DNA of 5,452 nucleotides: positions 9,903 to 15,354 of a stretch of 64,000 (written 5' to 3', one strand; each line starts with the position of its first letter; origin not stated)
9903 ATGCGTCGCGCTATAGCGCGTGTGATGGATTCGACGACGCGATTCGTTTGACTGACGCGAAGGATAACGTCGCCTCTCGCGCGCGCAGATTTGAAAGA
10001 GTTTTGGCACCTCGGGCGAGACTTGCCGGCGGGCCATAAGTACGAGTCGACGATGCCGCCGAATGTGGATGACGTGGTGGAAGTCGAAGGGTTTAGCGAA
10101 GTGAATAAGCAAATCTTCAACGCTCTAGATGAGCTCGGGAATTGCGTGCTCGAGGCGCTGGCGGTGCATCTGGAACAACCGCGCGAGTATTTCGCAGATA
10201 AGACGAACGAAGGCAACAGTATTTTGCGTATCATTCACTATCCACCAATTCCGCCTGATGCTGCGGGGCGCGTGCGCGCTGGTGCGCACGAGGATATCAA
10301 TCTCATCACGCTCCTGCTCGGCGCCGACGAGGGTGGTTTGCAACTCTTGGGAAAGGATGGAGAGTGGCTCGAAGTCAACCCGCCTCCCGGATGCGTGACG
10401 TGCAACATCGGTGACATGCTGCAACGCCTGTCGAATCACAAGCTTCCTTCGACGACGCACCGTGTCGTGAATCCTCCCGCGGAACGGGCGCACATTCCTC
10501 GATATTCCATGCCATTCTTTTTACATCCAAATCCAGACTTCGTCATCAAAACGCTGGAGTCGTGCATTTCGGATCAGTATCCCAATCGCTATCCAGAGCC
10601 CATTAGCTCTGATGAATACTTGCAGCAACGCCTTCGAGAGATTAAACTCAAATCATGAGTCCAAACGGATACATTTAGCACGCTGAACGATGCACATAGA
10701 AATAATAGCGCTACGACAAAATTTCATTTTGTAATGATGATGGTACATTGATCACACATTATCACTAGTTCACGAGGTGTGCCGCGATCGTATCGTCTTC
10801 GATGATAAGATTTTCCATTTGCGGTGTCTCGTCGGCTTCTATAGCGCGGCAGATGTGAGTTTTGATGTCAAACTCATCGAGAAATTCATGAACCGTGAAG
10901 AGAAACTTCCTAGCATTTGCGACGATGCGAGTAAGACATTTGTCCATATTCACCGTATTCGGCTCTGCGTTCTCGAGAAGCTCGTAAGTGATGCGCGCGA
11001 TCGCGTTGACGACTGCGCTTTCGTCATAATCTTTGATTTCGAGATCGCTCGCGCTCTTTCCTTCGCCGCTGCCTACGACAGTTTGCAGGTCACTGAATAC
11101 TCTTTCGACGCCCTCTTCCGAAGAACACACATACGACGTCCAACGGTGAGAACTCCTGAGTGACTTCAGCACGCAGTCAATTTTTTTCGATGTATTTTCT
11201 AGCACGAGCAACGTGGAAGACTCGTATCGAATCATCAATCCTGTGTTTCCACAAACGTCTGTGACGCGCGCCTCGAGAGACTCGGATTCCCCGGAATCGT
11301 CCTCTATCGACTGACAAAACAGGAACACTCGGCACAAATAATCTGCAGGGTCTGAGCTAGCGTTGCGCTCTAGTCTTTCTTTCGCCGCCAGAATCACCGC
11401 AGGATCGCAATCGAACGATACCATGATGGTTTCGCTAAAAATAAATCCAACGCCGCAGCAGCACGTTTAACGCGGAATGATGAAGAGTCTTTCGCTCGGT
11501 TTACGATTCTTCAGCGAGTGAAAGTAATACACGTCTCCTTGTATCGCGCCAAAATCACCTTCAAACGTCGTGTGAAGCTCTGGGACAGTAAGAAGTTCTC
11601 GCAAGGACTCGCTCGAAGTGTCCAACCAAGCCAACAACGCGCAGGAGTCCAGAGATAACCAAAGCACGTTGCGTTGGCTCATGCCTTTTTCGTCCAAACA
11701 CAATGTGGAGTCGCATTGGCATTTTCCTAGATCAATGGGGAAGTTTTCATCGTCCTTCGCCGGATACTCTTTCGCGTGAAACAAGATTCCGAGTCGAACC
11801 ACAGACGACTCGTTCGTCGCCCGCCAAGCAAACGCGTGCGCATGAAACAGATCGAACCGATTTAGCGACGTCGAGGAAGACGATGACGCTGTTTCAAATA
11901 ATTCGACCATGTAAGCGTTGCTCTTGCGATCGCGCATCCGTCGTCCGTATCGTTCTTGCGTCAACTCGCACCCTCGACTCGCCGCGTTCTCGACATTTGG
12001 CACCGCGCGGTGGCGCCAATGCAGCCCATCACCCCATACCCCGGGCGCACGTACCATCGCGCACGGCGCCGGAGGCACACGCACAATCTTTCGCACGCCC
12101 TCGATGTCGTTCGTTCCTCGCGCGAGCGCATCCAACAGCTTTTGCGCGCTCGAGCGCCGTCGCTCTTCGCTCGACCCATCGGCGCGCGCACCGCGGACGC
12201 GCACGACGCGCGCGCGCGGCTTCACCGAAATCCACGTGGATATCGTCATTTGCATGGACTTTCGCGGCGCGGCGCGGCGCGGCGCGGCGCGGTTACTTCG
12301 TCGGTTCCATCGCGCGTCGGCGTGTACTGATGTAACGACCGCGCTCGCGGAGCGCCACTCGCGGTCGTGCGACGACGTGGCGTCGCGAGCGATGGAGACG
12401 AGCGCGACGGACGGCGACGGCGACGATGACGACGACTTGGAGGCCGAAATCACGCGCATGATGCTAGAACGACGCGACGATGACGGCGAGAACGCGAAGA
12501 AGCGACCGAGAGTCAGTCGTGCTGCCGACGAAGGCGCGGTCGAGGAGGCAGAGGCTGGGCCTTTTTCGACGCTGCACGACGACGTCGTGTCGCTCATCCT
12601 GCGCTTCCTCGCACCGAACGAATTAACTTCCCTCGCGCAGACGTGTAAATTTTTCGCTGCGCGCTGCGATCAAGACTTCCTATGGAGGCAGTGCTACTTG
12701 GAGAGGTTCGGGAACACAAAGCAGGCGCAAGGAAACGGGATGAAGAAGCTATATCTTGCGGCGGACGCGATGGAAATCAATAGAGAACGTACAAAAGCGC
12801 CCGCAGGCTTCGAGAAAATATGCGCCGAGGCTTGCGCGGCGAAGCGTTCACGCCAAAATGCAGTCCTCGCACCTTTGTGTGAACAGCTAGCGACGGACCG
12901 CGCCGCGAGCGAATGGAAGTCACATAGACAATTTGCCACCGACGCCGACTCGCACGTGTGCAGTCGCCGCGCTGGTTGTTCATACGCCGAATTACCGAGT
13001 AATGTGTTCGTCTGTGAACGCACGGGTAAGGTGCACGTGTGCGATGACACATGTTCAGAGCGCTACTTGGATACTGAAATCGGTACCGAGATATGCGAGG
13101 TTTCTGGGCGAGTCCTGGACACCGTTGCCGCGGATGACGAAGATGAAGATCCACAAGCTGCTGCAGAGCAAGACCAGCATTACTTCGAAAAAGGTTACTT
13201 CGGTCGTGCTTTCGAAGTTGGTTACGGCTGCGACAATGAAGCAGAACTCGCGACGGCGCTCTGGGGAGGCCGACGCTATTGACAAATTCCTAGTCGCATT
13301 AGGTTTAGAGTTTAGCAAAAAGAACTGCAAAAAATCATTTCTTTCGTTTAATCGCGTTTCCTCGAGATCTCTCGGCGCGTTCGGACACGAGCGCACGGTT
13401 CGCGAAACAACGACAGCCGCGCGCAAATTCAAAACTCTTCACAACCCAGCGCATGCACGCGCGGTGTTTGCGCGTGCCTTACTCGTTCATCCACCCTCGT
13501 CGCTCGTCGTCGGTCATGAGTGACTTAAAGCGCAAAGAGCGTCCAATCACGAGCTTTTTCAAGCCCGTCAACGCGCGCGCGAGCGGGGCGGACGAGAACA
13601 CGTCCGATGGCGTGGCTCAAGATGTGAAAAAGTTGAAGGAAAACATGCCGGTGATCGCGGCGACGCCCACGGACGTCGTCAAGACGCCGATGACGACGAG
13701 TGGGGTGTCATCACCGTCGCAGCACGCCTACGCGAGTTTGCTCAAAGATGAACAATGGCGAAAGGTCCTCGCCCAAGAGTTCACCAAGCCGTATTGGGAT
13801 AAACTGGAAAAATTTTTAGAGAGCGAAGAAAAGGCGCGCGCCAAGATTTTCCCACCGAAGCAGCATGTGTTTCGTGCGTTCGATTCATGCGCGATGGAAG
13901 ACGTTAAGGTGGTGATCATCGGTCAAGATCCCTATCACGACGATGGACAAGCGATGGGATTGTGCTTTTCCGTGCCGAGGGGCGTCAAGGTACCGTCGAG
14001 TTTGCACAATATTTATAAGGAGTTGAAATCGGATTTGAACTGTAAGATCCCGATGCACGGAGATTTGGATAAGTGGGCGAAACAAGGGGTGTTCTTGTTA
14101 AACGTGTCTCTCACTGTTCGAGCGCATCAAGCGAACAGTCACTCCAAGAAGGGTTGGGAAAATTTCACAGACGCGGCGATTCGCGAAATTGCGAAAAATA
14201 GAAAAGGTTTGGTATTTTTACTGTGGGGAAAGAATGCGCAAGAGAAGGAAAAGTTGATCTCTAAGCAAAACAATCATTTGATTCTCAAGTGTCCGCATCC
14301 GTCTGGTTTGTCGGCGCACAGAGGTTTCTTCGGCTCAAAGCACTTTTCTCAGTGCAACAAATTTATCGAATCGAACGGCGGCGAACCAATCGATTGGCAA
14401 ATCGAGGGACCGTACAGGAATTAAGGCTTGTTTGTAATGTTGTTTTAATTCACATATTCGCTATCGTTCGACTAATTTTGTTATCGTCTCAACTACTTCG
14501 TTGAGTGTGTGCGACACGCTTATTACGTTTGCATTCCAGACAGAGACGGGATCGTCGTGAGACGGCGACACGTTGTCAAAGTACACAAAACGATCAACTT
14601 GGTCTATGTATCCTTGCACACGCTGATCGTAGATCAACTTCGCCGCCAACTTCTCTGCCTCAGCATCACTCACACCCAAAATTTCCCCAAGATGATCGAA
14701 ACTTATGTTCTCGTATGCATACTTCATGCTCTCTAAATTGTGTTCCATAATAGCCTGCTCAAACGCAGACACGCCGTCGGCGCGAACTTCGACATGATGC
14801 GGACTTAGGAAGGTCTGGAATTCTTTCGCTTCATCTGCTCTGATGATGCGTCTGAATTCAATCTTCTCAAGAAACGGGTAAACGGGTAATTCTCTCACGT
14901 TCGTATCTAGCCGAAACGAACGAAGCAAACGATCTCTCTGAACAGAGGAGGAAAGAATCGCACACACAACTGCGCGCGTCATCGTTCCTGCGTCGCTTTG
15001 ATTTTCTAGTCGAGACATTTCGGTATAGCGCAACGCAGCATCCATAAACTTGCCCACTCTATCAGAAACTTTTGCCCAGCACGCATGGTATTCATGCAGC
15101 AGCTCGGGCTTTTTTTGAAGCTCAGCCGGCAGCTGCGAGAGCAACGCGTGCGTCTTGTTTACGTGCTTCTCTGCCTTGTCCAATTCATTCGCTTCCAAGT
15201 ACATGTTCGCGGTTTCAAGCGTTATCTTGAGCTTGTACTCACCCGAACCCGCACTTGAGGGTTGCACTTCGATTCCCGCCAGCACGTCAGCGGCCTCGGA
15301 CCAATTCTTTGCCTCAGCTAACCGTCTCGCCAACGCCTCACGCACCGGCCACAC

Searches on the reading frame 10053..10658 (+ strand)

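Call 71: search_protein_families(library=pfam, proteins=[window:10053-10658:+], max_evalue=0.00001)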
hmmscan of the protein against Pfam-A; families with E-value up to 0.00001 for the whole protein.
window:10053-10658:+ (201 aa): 1 family
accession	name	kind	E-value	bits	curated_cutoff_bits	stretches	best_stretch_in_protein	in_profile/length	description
PF03171.26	2OG-FeII_Oxy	-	1.3e-23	83.7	23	1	55-159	2-101/101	2OG-Fe(II) oxygenase superfamily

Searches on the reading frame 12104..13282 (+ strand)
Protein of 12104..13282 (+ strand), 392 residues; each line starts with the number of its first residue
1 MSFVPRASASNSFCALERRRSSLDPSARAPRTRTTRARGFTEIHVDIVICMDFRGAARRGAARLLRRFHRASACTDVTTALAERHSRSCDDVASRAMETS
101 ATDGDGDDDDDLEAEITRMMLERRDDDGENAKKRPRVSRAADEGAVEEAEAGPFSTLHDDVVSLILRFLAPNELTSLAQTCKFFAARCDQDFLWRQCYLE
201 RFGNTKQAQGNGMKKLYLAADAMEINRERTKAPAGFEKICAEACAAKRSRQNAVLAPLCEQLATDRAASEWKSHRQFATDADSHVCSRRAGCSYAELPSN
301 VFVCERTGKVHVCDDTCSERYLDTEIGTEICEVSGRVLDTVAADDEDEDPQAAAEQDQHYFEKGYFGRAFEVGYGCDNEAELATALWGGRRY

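Call 69: search_protein_families(library=pfam, proteins=[window:12104-13282:+], max_evalue=0.00001)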
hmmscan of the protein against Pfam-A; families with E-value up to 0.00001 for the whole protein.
window:12104-13282:+ (392 aa): 1 family
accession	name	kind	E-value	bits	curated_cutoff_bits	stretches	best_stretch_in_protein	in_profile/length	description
PF12937.12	F-box-like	-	6.4e-08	32.7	24.3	1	159-199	6-46/47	F-box-like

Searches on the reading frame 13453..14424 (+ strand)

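Call 69: search_protein_families(library=pfam, proteins=[window:13453-14424:+], max_evalue=0.00001)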
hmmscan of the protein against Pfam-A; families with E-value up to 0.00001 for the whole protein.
window:13453-14424:+ (323 aa): 1 family
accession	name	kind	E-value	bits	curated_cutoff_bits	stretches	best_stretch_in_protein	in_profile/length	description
PF03167.25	UDG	-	1.5e-19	71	24.3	1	147-304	5-139/141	Uracil DNA glycosylase superfamily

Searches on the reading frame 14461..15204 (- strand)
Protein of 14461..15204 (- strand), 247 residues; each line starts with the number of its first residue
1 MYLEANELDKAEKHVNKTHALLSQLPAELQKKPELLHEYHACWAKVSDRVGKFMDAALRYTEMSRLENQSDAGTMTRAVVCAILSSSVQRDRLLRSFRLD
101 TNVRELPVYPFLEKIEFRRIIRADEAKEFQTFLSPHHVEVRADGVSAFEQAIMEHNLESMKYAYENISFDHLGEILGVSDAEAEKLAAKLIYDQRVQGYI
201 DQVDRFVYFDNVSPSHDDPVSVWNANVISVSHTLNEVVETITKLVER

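Call 71: search_protein_families(library=pfam, proteins=[window:14461-15204:-], max_evalue=0.00001)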
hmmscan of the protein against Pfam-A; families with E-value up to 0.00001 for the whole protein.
window:14461-15204:- (247 aa): 1 family
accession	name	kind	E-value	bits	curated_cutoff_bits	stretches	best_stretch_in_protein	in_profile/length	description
PF01399.33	PCI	-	8.1e-16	58.4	22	1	144-210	17-83/84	PCI domain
